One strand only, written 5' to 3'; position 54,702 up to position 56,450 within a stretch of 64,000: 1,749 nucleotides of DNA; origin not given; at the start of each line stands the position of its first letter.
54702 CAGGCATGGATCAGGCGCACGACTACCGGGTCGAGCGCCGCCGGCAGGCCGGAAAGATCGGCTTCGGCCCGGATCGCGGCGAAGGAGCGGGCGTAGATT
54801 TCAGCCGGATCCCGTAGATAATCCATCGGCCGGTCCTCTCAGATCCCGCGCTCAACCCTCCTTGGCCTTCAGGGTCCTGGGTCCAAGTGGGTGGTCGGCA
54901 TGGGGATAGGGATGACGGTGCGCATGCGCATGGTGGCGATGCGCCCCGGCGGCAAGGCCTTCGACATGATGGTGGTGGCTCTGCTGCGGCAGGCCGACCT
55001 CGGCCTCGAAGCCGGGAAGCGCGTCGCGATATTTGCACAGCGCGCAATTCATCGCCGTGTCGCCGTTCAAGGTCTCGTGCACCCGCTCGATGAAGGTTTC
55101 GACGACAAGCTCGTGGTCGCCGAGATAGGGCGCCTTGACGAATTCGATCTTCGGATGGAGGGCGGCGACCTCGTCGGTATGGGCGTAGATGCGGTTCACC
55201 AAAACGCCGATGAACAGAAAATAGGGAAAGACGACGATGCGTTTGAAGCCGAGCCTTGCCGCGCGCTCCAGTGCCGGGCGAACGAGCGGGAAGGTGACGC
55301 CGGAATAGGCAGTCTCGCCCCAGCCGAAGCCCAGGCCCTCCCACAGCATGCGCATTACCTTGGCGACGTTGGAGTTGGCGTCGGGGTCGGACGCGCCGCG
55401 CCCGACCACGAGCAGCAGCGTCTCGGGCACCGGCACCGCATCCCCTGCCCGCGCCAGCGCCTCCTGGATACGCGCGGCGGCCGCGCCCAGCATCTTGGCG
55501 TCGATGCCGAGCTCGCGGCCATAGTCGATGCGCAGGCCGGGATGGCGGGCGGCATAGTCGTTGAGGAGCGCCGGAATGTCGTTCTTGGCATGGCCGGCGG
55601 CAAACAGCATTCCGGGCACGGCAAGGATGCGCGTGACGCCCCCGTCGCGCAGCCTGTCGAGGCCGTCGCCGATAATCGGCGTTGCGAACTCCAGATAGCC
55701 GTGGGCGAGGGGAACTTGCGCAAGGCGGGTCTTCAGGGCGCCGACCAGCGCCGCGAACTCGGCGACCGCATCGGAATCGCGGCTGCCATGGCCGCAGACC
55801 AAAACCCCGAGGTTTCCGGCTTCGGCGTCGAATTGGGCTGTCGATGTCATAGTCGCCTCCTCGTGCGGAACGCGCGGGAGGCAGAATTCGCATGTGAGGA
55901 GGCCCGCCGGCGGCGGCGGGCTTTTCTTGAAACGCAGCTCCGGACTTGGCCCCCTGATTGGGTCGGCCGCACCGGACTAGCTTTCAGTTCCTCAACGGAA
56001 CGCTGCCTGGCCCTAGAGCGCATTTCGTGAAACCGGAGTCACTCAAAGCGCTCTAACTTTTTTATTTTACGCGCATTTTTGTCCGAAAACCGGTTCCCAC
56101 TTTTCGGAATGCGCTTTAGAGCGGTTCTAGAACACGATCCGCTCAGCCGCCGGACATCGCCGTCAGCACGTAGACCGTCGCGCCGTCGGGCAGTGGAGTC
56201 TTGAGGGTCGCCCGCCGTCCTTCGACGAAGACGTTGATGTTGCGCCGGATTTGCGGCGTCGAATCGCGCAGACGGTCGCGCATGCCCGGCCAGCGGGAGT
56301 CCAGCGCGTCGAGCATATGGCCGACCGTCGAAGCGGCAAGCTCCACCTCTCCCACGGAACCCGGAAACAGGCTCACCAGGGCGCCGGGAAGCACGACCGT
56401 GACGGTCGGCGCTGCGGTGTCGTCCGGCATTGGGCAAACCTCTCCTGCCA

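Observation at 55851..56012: Structured cbiX-operon leader with double anti-SD but no recognisable B12 box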

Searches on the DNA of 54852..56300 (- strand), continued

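Call 63: search_with_rna_model(model_id=R1, sources=[L129, L003, L145], max_evalue=0.001, show_alignments=5)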
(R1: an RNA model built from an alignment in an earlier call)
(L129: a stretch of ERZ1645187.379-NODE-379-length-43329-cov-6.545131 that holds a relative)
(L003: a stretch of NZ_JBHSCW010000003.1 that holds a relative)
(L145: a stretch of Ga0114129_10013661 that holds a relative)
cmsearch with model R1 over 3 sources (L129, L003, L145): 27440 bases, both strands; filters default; matches with E-value up to 0.001: 5.
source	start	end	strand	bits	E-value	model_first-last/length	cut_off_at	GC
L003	2098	2173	+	74.4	1.1e-18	1-78/78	no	0.64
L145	3758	3836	-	69.9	2e-17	1-78/78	no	0.67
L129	7073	7151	+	68.3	5.7e-17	1-78/78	no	0.73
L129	520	608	+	40.6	3e-09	1-78/78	no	0.64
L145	10500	10585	-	39.8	5.2e-09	1-78/78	no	0.66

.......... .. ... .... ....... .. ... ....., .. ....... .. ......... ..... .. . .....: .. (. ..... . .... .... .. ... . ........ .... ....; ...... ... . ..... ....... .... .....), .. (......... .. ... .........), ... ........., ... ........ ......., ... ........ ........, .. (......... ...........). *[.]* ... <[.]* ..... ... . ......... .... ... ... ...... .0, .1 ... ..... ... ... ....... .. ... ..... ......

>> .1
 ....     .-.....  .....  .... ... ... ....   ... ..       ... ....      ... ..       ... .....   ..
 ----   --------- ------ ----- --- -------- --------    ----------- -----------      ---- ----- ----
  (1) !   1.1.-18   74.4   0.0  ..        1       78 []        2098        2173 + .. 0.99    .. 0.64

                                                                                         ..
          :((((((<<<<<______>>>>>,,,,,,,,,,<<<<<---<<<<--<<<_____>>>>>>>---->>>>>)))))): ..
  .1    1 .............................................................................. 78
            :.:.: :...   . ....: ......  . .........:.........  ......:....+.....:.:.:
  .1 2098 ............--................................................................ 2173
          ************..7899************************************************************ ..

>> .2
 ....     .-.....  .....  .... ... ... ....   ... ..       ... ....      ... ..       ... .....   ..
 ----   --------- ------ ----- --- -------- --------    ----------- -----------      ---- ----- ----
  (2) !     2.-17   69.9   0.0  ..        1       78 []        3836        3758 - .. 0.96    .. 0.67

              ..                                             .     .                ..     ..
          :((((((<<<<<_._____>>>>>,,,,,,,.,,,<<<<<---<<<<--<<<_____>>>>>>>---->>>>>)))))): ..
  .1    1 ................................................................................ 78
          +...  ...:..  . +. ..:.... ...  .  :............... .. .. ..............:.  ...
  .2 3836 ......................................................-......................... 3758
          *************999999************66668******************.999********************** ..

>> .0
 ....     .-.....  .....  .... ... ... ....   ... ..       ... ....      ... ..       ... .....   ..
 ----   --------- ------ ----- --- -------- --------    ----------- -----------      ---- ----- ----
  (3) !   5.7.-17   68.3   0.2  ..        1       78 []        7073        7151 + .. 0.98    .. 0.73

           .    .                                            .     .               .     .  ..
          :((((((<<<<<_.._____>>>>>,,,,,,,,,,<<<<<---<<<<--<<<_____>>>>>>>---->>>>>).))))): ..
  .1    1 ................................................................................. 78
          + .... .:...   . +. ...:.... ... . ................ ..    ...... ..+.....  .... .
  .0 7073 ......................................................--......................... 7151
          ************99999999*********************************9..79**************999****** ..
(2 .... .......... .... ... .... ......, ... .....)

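Call 68: search_dna_similar(query=window:55932-56008:-, collection=plasmids, mode=distant, max_evalue=0.001, max_rows=20)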
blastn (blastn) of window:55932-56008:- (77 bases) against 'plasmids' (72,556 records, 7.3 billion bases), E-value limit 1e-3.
Records with a match: 4; places in all: 4; records where one place covers at least 80% of the query: 4.
Best place of each record, by identity: 60-80% 4.
By first word of the organism name: Sinorhizobium 4.
By predicted mobility (MOB-suite, as given by PLSDB): non-mobilizable 4.
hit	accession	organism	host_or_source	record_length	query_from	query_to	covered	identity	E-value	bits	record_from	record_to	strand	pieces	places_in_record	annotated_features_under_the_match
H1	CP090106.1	Sinorhizobium meliloti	Medicago,Cell culture,Plant nodule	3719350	10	74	84%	77.6%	9e-5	52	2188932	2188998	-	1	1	none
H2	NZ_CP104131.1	Sinorhizobium sp. K101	Phaseolus vulgaris,cell ...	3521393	10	74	84%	77.6%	9e-5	52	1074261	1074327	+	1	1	none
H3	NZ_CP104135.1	Sinorhizobium sp. C101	Phaseolus vulgaris,cell ...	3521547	10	74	84%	77.6%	9e-5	52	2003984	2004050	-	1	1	none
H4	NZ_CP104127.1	Sinorhizobium sp. M103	Phaseolus vulgaris,cell ...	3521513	10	74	84%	77.6%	9e-5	52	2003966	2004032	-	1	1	none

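Call 69: get_annotated_region(hit=H1, flank=2500)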
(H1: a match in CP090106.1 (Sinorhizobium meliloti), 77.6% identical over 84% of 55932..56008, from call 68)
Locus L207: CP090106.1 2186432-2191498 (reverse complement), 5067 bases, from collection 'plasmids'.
description: Sinorhizobium meliloti strain Ak57 plasmid pSymB, complete sequence
organism: Sinorhizobium meliloti (NCBI taxid 382)
taxonomy: Bacteria; Pseudomonadota; Alphaproteobacteria; Hyphomicrobiales; Rhizobiaceae; Sinorhizobium; Sinorhizobium meliloti
host: -; source: Medicago,Cell culture,Plant nodule; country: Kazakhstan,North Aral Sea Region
typing (MOB-suite, as given by PLSDB): non-mobilizable
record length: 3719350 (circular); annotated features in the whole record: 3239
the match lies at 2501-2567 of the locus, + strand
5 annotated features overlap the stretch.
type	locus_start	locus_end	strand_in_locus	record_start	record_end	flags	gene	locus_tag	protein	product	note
CDS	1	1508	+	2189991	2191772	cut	-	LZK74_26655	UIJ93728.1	ABC transporter ATP-binding protein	-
CDS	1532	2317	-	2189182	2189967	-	-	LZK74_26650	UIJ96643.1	TSUP family transporter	-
CDS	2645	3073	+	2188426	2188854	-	-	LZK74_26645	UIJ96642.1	cobalamin biosynthesis protein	-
CDS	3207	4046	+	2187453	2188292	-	cobA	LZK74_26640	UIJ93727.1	uroporphyrinogen-III C-methyltransferase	-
CDS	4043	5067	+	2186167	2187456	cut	-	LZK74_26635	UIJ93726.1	cobyrinate a,c-diamide synthase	-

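Call 70: search_with_rna_model(model_id=R1, source=L207, max_evalue=1, show_alignments=2)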
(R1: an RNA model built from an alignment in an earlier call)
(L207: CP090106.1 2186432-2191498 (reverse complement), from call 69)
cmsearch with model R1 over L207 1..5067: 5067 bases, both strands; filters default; matches with E-value up to 1: 1.
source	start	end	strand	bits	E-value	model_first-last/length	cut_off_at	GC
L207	2493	2570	+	63.5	2.2e-16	1-78/78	no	0.68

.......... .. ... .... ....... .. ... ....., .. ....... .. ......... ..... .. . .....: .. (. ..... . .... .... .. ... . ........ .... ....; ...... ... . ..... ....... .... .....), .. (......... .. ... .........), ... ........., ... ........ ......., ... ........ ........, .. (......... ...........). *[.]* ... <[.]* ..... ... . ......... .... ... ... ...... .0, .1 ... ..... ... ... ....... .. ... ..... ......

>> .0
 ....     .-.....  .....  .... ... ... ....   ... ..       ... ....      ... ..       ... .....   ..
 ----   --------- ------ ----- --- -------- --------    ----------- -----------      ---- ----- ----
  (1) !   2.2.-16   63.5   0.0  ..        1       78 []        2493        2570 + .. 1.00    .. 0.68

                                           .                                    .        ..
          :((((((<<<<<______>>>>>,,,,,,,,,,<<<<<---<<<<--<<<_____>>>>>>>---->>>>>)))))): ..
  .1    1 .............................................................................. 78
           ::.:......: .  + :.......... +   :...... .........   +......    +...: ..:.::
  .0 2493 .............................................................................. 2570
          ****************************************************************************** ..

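Call 71: search_rna_families(source=L207, start=2300, end=3300, threshold=evalue, max_evalue=1, show_alignments=1)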
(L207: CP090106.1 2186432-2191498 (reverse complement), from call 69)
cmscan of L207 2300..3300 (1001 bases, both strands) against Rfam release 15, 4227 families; matches with E-value up to 1: 0.
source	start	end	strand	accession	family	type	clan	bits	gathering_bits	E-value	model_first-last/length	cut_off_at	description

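Call 77: search_dna_similar(query=L207:2485-2575:+, collection=plasmids, mode=distant, max_evalue=0.01, max_rows=30)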
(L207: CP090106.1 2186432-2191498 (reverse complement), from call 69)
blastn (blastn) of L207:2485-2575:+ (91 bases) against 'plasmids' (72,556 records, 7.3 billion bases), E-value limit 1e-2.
Records with a match: 4; places in all: 4; records where one place covers at least 80% of the query: 4.
Best place of each record, by identity: >=99% 1; 95-99% 3.
By first word of the organism name: Sinorhizobium 4.
By predicted mobility (MOB-suite, as given by PLSDB): non-mobilizable 4.
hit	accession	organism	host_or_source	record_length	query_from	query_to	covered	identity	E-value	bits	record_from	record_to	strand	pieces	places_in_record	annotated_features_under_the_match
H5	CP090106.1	Sinorhizobium meliloti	Medicago,Cell culture,Plant nodule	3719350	1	91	100%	100.0%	7e-39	165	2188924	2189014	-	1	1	none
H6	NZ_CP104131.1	Sinorhizobium sp. K101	Phaseolus vulgaris,cell ...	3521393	1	91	100%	97.8%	4e-36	156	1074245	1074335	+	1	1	none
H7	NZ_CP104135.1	Sinorhizobium sp. C101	Phaseolus vulgaris,cell ...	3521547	1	91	100%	97.8%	4e-36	156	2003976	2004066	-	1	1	none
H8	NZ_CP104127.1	Sinorhizobium sp. M103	Phaseolus vulgaris,cell ...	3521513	1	91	100%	97.8%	4e-36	156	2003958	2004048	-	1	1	none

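Call 83: search_with_rna_model(model_id=R1, sources=[L207, L208, L209, L210, L211], max_evalue=1, show_alignments=5)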
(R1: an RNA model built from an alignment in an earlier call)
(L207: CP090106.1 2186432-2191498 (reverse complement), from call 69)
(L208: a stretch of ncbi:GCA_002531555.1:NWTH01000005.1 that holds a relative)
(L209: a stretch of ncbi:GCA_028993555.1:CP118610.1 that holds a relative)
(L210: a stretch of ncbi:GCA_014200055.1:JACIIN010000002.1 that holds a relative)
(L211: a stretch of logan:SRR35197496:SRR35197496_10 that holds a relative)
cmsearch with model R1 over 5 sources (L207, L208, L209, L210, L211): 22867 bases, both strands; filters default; matches with E-value up to 1: 5.
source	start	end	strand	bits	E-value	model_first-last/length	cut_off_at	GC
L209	1759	1837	+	65.1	3.7e-16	1-78/78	no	0.72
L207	2493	2570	+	63.5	1e-15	1-78/78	no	0.68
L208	1756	1833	+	61.1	4.8e-15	1-78/78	no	0.71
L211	1880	1950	+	30.5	1.7e-06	1-78/78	no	0.69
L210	1559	1619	-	12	0.26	1-78/78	no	0.67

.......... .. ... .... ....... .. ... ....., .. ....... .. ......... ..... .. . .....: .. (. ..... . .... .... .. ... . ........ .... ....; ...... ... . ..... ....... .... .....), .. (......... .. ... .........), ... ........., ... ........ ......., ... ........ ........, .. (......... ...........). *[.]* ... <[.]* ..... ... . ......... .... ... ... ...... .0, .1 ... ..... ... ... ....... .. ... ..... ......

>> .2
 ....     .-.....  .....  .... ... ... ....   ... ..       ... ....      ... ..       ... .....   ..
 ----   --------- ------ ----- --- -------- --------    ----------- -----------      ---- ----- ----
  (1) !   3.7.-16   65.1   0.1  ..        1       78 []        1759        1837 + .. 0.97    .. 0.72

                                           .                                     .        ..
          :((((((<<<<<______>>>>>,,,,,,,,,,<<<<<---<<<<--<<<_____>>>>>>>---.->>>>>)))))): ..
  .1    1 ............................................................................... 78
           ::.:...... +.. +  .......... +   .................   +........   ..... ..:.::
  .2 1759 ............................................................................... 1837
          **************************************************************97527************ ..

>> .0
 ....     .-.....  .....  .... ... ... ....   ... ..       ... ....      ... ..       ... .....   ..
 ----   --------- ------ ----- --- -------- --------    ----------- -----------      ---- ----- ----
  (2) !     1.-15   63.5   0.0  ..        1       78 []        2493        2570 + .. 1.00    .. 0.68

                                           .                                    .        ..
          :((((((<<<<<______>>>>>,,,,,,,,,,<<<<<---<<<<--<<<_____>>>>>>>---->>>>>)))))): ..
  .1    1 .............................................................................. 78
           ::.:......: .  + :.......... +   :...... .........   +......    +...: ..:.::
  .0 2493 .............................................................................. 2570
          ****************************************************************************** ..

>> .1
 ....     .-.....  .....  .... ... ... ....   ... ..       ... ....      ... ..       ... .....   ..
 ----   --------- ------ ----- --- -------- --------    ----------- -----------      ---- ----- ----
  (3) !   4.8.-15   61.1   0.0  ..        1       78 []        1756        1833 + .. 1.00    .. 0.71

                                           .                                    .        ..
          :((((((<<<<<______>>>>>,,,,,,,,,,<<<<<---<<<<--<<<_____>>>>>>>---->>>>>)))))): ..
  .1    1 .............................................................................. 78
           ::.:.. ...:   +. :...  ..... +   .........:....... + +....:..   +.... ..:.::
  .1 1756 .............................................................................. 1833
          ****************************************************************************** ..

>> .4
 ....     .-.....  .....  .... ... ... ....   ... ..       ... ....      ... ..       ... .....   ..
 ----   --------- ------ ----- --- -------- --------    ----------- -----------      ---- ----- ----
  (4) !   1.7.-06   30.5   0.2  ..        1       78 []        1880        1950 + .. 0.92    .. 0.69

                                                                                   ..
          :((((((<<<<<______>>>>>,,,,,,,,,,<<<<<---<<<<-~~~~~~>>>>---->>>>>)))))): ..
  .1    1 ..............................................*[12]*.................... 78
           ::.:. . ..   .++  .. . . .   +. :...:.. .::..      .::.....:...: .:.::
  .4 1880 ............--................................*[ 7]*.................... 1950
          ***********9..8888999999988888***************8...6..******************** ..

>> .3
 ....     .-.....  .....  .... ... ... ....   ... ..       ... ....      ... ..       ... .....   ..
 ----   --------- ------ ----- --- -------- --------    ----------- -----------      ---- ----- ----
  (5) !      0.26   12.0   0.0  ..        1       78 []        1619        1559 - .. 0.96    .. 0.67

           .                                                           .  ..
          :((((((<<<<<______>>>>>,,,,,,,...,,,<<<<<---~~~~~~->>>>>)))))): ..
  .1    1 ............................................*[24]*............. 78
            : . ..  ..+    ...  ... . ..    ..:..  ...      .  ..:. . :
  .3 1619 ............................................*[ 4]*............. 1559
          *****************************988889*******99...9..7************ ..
